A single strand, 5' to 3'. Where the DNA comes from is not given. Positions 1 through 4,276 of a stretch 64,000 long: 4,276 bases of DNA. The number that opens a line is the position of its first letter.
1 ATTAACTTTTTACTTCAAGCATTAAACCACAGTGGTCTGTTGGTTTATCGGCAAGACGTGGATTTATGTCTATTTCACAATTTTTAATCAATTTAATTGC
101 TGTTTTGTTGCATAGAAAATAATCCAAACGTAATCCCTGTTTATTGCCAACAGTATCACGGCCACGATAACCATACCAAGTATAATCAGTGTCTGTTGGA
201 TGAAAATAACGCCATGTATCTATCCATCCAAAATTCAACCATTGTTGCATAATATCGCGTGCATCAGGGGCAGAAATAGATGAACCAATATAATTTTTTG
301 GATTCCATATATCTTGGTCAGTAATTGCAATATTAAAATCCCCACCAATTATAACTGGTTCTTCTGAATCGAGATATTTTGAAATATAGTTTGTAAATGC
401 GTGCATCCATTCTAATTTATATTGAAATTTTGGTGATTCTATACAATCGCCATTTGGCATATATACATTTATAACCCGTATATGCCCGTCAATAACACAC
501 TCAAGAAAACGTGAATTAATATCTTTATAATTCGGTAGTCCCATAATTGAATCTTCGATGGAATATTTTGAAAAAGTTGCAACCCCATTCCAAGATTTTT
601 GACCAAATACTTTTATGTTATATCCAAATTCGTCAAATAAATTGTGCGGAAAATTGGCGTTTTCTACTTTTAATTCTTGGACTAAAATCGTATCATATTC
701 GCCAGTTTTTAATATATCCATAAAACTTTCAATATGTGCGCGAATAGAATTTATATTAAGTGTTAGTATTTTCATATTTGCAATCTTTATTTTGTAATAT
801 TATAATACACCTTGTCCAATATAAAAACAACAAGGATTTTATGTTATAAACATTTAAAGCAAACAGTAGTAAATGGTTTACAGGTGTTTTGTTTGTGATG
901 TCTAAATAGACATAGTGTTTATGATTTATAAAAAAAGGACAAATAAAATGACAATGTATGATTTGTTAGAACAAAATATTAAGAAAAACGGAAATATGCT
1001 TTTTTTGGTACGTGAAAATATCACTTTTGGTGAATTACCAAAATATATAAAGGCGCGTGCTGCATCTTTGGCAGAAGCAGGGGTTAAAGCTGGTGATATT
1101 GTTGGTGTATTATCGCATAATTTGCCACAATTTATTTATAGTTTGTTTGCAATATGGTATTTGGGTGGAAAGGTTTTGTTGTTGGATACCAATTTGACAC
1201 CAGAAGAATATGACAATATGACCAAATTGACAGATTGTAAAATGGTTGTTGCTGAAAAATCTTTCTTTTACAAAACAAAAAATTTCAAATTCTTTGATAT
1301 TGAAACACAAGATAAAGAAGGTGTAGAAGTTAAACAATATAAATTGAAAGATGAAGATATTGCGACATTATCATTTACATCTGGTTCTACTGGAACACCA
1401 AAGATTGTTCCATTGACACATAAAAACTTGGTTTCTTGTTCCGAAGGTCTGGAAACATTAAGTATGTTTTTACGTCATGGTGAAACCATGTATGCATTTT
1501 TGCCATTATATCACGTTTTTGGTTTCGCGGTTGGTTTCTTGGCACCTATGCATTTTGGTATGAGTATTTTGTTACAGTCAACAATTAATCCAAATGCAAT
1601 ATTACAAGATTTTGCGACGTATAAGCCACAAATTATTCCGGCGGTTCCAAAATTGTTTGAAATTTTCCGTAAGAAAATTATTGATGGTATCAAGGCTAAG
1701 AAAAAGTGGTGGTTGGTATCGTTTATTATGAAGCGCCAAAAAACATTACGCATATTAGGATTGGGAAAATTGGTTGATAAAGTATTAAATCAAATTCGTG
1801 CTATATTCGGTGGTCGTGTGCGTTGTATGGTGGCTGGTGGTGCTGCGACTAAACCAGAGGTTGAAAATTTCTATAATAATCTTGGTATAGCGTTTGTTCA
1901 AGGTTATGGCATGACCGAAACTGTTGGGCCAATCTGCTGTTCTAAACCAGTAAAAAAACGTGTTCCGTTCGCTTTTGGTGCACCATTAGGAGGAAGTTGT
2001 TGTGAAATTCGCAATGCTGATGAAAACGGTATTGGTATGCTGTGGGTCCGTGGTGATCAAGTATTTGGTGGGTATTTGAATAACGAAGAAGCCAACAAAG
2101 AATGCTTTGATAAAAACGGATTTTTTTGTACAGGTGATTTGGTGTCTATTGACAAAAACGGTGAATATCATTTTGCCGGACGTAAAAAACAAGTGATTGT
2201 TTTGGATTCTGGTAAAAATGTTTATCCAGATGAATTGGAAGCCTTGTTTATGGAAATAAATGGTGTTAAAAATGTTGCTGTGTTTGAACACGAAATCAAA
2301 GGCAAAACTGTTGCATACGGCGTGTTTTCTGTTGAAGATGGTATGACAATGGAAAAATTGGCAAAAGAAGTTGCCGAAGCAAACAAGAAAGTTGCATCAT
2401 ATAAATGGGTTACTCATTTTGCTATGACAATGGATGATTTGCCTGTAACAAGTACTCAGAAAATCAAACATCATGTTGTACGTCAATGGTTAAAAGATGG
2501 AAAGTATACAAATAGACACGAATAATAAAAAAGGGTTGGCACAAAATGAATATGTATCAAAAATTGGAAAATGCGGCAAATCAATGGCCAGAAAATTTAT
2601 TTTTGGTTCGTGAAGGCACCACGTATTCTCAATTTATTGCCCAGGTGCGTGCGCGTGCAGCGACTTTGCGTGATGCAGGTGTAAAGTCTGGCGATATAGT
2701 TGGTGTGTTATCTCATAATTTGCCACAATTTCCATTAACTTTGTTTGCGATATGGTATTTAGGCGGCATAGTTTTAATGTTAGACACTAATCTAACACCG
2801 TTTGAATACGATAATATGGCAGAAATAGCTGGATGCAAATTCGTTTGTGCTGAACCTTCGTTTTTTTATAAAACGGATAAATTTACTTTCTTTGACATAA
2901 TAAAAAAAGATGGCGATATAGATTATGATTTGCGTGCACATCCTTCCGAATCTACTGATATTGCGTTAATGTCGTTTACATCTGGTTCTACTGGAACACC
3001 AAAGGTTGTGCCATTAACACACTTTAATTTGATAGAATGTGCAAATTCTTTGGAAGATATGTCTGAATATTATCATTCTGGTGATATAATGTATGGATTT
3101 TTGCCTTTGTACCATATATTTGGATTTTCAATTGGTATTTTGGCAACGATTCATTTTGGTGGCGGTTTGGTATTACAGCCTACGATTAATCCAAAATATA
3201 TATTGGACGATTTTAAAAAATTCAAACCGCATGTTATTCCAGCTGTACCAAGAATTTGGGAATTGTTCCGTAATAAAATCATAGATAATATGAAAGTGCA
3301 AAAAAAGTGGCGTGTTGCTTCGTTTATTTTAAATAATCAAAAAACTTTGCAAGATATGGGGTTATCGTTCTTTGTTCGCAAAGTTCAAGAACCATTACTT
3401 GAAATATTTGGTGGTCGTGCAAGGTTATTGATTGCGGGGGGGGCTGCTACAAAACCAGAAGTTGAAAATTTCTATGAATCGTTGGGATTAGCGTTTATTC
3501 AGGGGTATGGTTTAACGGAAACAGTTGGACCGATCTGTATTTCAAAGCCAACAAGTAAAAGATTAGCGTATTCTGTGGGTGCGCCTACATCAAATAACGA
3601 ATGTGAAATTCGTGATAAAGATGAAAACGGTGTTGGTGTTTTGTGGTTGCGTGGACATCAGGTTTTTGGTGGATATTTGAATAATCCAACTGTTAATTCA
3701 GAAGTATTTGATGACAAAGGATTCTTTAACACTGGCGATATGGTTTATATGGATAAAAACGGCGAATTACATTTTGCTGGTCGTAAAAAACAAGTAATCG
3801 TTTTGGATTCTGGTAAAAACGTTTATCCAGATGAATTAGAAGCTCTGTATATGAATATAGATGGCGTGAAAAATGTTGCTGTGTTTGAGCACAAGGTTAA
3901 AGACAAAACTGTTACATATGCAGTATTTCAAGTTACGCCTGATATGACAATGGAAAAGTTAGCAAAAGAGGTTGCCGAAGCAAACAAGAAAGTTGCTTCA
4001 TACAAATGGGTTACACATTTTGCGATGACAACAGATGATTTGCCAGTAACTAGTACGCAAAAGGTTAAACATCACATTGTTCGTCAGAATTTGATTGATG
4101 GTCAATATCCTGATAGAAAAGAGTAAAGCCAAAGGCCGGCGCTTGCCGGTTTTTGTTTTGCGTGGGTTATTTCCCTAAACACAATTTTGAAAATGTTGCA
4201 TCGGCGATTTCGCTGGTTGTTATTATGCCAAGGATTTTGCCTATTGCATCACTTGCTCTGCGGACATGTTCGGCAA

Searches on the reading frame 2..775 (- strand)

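Call 38: search_protein_families(library=pfam, proteins=[window:2-775:-], max_evalue=0.001)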
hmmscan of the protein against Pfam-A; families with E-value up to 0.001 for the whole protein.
window:2-775:- (257 aa): 2 families
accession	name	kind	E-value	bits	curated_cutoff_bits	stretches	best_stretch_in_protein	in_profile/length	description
PF03372.29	Exo_endo_phos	-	1e-21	78.1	24.5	1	4-231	1-210/225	Endonuclease/Exonuclease/phosphatase family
PF14529.12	Exo_endo_phos_2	-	0.00028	21.2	27.4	1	99-150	1-42/117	Endonuclease-reverse transcriptase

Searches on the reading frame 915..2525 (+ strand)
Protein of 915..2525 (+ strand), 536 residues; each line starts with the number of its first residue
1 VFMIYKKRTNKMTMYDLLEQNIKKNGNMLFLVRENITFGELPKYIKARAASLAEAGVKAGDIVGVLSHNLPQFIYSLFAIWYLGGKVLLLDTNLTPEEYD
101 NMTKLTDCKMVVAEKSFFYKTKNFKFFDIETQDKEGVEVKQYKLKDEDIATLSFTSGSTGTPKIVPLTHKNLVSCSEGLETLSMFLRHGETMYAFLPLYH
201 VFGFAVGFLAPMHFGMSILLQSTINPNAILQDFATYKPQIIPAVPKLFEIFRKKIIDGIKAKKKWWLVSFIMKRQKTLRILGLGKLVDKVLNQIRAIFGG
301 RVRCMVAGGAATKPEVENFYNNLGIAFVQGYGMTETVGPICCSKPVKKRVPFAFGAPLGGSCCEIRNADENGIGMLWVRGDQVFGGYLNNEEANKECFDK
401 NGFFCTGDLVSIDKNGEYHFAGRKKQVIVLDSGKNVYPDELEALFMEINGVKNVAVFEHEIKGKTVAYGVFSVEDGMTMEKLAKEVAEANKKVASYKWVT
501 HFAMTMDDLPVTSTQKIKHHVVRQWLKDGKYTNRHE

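Call 38: search_protein_families(library=pfam, proteins=[window:915-2525:+], max_evalue=0.001)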
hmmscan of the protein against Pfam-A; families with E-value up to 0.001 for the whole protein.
window:915-2525:+ (536 aa): 2 families
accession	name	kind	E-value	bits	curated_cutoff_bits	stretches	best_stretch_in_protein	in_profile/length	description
PF00501.34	AMP-binding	-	5.8e-61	206.8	29.9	1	19-388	2-384/384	AMP-binding enzyme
PF13193.12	AMP-binding_C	-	6.3e-05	24.3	24.5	1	440-516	1-76/76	AMP-binding enzyme C-terminal domain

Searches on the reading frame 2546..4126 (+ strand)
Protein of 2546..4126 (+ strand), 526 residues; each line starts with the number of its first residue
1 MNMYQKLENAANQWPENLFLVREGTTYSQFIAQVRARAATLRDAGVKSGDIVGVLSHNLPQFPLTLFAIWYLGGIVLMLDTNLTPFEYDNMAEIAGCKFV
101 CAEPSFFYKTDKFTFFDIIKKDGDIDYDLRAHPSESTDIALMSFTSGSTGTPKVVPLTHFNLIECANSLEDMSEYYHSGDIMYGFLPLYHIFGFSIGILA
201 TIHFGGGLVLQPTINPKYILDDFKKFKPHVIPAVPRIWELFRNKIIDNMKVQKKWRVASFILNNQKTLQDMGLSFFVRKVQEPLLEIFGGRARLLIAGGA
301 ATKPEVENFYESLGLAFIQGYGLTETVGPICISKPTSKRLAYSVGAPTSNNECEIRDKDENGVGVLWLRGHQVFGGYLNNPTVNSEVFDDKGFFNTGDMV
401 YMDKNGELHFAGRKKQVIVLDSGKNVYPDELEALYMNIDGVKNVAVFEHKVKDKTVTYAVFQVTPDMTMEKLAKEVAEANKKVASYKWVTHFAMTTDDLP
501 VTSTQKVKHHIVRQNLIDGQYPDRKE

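Call 38: search_protein_families(library=pfam, proteins=[window:2546-4126:+], max_evalue=0.001)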
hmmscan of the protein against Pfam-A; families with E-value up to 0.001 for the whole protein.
window:2546-4126:+ (526 aa): 2 families
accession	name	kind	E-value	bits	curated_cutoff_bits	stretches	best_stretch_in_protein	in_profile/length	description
PF00501.34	AMP-binding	-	2.3e-67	227.9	29.9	1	7-378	1-384/384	AMP-binding enzyme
PF13193.12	AMP-binding_C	-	0.00023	22.5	24.5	1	430-506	1-76/76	AMP-binding enzyme C-terminal domain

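Call 75: find_encoding_contigs(protein=window:2546-4126:+, flank=10000, max_places=2)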
Protein window:2546-4126:+ (526 aa): 3 contigs read that carry it; 2 places shown.
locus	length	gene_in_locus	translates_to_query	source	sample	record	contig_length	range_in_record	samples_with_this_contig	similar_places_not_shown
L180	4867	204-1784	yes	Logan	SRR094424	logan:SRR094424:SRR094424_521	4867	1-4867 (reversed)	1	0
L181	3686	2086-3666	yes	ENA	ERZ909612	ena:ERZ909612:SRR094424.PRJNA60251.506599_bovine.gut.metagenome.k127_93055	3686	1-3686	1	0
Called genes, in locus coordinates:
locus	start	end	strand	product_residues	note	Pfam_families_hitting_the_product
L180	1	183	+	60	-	?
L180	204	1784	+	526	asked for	PF00501:AMP-binding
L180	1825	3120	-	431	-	PF03193:RsgA_GTPase (faint), PF10396:TrmE_N, PF12631:MnmE_helical, PF01926:MMR_HSR1, PF02421:FeoB_N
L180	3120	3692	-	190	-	PF01330:RuvA_N, PF00633:HHH (faint), PF14520:HHH_5, PF07499:RuvA_C (weak)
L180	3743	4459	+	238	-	PF20772:TACO1_YebC_N, PF01709:Transcrip_reg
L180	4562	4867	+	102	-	?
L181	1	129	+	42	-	?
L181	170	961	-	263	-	PF12631:MnmE_helical, PF03193:RsgA_GTPase (faint), PF01926:MMR_HSR1, PF02421:FeoB_N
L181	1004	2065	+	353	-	PF00501:AMP-binding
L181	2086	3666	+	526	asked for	PF00501:AMP-binding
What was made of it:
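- Tried and rejected: Only short contigs were returned (call 75).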
